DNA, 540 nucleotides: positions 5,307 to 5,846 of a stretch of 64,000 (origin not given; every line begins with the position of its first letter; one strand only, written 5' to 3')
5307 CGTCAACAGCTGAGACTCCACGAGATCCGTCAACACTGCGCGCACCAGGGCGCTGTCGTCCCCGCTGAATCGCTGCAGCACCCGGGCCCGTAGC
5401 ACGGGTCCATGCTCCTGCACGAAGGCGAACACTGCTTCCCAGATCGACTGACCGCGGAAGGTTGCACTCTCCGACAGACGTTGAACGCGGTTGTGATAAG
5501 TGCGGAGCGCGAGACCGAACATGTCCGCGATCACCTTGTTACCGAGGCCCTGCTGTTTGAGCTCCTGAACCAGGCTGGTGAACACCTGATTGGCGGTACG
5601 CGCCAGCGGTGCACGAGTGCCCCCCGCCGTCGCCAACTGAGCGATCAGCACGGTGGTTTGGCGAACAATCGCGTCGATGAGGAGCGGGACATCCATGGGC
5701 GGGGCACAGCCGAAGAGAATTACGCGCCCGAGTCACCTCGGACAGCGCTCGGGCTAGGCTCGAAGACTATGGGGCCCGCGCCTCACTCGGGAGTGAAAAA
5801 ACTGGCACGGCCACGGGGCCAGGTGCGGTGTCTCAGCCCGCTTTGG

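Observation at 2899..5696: Duplicated two-gene module: Fis-type-HTH protein immediately upstream of a Cys-rich secreted lipoprotein (copy 1)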

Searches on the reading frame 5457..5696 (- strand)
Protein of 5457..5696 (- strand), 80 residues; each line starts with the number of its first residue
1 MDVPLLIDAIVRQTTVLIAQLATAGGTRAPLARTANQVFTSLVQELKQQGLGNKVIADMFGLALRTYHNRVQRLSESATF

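Call 70: search_solved_structures(query=A4, max_evalue=10, show_alignments=2)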
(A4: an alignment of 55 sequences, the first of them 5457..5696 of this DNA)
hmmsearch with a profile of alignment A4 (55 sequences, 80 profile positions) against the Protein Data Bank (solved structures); distinct sequences matched with E-value up to 10: 12.
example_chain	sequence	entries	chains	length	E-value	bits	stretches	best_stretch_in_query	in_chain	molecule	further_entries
8cws_A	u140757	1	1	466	2e-12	50.1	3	11-59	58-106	F4132-2 Chain A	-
8cwy_A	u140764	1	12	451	3.2e-12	49.4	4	11-59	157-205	T32-15-1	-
5cwb_A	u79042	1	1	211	0.00013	25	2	4-57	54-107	Designed helical repeat protein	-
7mwr_B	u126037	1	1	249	0.00045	23.3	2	5-57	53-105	LHD101B4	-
6vfi_A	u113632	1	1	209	0.004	20.3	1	4-57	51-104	O43_dn18A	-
9drl_A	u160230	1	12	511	0.021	17.9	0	4-57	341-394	T33-549_B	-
3c3w_A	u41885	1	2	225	0.36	14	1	12-74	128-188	TWO COMPONENT TRANSCRIPTIONAL REGULATORY PROTEIN DEVR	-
7b25_A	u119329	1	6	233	0.73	13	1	20-52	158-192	DtxR family iron (Metal) dependent repressor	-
4l5e_A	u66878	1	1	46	0.76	13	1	41-72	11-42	Transcriptional regulator (NtrC family)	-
7b24_A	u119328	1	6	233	0.76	13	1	20-52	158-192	DtxR family iron (Metal) dependent repressor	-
7b1v_A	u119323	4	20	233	0.77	13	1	20-52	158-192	DtxR family iron (Metal) dependent repressor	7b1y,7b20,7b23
4qfv_A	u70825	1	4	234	1.4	12.1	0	25-63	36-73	ANK-N5C-281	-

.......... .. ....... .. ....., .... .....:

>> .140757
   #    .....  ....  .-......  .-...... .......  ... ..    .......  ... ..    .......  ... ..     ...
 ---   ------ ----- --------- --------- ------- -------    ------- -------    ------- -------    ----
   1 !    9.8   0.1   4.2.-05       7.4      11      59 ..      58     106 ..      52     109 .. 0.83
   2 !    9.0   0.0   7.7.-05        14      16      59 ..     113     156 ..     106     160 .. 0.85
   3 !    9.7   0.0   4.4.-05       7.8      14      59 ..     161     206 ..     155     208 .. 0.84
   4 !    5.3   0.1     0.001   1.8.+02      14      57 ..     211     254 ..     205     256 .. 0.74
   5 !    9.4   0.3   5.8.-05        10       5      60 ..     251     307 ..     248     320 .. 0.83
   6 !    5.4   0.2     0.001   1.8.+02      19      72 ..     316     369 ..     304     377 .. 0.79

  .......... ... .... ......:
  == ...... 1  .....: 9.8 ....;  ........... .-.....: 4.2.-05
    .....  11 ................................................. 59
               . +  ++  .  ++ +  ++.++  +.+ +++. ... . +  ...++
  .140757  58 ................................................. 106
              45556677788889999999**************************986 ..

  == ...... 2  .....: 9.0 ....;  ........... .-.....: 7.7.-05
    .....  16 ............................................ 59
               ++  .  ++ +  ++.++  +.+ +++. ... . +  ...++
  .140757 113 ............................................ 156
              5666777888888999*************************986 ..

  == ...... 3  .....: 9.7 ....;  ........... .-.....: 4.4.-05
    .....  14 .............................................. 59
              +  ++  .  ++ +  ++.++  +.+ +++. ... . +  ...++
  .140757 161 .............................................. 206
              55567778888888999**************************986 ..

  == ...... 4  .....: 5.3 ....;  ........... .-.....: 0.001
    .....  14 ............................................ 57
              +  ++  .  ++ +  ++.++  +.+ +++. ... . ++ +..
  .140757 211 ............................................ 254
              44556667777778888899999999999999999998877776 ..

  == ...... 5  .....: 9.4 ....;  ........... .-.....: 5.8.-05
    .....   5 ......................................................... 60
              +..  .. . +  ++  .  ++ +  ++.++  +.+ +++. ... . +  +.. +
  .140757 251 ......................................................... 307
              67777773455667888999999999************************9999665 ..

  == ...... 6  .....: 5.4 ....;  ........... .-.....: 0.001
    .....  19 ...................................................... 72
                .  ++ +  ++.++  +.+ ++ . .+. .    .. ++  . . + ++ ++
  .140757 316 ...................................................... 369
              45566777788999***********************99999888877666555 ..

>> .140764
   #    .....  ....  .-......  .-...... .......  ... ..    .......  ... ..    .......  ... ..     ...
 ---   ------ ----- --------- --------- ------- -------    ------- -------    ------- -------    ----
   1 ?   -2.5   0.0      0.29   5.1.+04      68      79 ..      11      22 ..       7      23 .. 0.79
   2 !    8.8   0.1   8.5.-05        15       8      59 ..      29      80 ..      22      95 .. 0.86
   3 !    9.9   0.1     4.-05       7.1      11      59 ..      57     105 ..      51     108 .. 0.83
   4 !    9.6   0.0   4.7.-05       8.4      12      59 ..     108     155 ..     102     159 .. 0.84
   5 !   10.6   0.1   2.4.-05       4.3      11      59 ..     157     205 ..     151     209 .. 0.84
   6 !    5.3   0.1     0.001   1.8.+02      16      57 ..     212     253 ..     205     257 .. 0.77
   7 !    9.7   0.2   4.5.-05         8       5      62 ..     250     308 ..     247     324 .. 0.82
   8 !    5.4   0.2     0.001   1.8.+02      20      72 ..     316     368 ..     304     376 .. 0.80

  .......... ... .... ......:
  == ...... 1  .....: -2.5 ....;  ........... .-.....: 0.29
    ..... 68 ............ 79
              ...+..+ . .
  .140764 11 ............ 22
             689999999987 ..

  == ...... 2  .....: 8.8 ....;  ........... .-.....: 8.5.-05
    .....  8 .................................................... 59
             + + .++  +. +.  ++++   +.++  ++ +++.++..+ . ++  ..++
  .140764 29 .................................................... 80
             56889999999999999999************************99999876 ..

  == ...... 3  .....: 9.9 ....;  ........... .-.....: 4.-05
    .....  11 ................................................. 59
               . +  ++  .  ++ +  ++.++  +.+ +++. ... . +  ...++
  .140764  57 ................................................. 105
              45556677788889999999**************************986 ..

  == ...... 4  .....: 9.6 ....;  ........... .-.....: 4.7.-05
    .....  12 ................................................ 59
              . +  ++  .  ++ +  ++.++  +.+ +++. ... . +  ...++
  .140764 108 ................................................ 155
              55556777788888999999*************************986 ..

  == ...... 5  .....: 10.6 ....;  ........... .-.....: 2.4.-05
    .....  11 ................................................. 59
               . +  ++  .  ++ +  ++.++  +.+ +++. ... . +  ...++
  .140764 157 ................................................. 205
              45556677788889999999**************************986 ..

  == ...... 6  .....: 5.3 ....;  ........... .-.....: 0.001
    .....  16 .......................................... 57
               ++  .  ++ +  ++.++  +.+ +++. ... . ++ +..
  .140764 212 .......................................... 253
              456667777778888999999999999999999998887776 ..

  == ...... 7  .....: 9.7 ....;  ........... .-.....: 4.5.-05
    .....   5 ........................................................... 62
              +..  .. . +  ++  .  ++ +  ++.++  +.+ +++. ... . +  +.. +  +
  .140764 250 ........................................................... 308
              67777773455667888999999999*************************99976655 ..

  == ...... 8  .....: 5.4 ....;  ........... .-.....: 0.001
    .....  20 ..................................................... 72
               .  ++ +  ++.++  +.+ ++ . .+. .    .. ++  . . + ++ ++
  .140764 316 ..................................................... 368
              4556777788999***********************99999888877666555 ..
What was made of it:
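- On Fis/NtrC-type HTH (Pfam HTH_8, PF02954): The best PDB hit to an NtrC-family domain has E 0.76 (call 70).
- Tried and rejected: With the N-terminal 80 residues, the only hits below E 0.3 were spurious matches to designed helical repeat proteins (call 70).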
